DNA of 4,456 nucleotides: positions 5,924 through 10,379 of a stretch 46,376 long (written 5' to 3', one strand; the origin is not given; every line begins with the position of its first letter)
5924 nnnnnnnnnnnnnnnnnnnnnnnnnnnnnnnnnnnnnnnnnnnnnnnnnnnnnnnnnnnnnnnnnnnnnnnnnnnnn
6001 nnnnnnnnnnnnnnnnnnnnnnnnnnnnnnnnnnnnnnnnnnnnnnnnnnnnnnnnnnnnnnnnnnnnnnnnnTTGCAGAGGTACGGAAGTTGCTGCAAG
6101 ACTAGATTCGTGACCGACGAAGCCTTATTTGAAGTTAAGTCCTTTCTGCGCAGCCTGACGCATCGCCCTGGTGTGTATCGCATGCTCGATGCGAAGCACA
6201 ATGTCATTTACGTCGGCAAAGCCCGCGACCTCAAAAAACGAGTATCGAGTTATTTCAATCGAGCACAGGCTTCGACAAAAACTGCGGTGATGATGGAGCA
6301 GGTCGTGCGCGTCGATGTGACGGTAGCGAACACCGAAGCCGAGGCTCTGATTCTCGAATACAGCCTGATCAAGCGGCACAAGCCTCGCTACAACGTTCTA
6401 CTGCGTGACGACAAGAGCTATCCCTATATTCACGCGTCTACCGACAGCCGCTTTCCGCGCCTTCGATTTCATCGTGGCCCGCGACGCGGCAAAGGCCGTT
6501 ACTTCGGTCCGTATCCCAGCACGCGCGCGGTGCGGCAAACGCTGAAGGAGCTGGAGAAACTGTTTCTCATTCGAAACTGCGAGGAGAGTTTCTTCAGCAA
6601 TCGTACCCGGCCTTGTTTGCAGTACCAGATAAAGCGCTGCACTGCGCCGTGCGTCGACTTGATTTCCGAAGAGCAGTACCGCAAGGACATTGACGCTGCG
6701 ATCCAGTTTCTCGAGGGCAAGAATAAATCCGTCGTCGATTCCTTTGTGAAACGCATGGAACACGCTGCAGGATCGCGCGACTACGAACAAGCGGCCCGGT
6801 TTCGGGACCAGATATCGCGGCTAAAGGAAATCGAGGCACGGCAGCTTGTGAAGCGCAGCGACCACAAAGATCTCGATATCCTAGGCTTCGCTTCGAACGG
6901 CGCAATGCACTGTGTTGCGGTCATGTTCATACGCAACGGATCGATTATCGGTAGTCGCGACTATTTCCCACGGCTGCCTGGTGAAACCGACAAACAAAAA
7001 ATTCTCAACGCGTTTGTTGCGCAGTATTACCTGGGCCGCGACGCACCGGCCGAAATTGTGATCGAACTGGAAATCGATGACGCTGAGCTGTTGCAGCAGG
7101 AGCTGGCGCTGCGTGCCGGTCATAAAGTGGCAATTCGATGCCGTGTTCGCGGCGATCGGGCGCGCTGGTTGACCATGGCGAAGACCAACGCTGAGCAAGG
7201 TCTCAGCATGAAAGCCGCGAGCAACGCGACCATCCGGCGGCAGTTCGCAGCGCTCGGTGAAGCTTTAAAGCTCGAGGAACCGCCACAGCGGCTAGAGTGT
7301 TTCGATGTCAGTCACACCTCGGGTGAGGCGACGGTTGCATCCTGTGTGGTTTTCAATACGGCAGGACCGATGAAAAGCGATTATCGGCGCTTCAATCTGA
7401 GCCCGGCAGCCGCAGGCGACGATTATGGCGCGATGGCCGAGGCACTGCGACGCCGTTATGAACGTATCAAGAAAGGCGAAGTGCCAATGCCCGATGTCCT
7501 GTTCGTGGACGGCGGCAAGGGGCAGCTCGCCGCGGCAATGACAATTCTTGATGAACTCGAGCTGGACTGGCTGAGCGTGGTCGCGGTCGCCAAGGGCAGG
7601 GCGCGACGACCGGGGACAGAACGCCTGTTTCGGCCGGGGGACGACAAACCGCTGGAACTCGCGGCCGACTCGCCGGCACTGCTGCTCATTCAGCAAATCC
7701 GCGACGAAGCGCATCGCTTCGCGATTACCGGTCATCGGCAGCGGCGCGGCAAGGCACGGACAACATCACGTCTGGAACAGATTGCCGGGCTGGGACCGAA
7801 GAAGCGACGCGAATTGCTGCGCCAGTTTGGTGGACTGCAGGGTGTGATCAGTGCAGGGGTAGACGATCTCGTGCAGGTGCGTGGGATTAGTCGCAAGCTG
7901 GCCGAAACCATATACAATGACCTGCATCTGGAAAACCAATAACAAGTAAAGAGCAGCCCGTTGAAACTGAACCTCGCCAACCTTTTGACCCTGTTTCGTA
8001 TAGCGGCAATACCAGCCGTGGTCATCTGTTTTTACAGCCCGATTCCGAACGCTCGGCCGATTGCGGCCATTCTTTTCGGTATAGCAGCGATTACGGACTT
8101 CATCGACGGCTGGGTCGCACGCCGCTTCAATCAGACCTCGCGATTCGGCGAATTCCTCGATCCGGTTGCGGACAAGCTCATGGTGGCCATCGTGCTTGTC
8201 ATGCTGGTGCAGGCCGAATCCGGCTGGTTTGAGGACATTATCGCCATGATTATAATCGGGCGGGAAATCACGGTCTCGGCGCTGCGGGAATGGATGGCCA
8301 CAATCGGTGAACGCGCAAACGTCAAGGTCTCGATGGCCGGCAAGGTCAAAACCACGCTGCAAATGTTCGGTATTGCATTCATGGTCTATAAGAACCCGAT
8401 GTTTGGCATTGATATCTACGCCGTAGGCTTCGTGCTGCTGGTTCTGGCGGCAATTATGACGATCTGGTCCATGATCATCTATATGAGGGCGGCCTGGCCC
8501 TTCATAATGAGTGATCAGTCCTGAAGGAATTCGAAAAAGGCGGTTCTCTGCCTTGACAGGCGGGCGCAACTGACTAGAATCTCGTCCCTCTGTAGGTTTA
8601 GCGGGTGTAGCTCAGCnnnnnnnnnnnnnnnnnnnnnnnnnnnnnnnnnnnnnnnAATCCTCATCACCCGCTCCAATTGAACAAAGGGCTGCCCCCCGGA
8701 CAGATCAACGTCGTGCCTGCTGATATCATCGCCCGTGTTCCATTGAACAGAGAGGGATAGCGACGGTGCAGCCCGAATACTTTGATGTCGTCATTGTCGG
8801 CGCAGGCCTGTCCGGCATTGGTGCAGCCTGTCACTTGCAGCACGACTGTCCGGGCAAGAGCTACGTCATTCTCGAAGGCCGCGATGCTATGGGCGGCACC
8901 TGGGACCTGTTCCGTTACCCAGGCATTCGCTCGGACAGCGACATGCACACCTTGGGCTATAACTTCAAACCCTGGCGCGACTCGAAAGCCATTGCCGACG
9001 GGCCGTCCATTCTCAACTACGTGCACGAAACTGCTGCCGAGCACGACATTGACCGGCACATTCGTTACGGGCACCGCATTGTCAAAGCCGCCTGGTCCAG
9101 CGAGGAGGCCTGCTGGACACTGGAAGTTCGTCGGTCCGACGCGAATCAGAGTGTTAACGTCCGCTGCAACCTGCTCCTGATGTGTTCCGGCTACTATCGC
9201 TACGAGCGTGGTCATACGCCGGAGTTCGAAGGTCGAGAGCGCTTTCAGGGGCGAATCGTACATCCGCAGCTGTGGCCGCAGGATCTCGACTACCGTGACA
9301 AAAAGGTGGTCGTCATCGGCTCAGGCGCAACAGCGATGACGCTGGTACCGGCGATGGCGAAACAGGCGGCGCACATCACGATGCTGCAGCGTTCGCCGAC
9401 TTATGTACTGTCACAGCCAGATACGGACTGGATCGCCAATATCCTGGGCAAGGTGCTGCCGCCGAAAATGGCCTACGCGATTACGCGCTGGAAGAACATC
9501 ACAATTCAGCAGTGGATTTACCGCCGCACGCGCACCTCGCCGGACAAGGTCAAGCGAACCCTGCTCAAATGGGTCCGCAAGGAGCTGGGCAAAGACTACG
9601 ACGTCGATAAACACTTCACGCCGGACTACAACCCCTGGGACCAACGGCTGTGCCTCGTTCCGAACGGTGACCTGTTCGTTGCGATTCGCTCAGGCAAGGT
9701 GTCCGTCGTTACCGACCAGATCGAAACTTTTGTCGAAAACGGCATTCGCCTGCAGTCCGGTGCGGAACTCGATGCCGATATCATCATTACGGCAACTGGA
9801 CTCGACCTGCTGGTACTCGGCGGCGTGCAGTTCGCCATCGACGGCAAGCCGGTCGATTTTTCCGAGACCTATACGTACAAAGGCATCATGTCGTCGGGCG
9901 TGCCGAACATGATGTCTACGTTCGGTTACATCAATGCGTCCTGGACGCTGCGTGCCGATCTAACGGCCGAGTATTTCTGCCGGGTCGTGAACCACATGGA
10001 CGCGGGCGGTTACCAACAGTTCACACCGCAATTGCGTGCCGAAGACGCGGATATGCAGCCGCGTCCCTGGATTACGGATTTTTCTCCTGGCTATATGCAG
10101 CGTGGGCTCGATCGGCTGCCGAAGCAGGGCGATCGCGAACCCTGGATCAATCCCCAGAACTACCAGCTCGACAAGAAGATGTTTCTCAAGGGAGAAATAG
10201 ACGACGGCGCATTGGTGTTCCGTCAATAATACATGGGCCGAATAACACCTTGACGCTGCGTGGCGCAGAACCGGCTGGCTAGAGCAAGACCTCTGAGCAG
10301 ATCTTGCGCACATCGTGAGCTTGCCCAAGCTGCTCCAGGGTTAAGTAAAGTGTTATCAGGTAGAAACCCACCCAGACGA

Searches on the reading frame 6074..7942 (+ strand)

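Call 31: search_protein_families(library=pfam, proteins=[window:6074-7942:+], max_evalue=0.00001)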
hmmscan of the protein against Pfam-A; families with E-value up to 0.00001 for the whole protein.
window:6074-7942:+ (622 aa): 4 families
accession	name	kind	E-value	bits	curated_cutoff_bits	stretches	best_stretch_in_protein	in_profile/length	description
PF08459.17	UvrC_RNaseH_dom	-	2e-54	184.2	22.3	1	396-551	2-159/159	UvrC RNAse H endonuclease domain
PF22920.2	UvrC_RNaseH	-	7.6e-35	119.8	24.3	1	266-378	1-114/116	UvrC Ribonuclease H-like domain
PF01541.30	GIY-YIG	-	1.1e-11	45.3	22.6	1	32-107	2-78/78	GIY-YIG catalytic domain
PF14520.12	HHH_5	-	4.6e-08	33.9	27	1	566-617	3-55/57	Helix-hairpin-helix domain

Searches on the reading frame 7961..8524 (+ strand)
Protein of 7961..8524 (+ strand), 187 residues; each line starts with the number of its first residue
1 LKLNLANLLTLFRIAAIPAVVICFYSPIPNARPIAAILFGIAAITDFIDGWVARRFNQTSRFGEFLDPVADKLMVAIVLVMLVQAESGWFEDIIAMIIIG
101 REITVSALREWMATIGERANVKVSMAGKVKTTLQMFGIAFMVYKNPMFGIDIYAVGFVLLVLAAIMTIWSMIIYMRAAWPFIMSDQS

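Call 54: search_protein_families(library=pfam, proteins=[window:7961-8524:+], max_evalue=0.00001)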
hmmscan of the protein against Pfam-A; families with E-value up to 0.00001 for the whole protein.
window:7961-8524:+ (187 aa): 1 family
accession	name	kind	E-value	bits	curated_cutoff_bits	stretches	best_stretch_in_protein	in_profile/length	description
PF01066.26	CDP-OH_P_transf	-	5.4e-38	131.2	22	1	3-169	1-152/152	CDP-alcohol phosphatidyltransferase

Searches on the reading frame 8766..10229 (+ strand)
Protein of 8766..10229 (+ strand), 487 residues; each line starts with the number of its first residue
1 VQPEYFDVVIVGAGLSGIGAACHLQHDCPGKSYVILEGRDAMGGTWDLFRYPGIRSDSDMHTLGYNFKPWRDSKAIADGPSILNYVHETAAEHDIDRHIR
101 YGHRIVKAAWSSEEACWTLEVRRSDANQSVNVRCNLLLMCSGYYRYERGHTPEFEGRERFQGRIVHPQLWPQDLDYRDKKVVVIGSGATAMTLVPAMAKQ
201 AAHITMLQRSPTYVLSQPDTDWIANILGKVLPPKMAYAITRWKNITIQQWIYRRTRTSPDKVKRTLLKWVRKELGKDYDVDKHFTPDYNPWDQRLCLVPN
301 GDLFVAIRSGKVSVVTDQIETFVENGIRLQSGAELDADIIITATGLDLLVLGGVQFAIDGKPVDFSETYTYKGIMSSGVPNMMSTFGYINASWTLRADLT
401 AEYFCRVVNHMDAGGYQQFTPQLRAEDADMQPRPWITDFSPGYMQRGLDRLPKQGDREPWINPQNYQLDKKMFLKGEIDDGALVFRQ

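Call 31: search_protein_families(library=pfam, proteins=[window:8766-10229:+], max_evalue=0.00001)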
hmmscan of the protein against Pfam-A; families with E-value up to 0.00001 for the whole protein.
window:8766-10229:+ (487 aa): 5 families
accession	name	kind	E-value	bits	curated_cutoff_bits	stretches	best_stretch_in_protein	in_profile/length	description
PF00743.25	FMO-like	-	1.2e-13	50.9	22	1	81-346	85-330/532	Flavin-binding monooxygenase-like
PF13450.12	NAD_binding_8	-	1e-09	38.9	21.9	1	10-63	1-52/68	NAD(P)-binding Rossmann-like domain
PF07992.20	Pyr_redox_2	-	2.7e-08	34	26.1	1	6-217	1-180/291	Pyridine nucleotide-disulphide oxidoreductase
PF13738.12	Pyr_redox_3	-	9.4e-08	32.1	30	1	9-214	1-200/305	Pyridine nucleotide-disulphide oxidoreductase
PF01946.23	Thi4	-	4.2e-06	26.6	26.2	0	7-45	19-56/235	Thi4 family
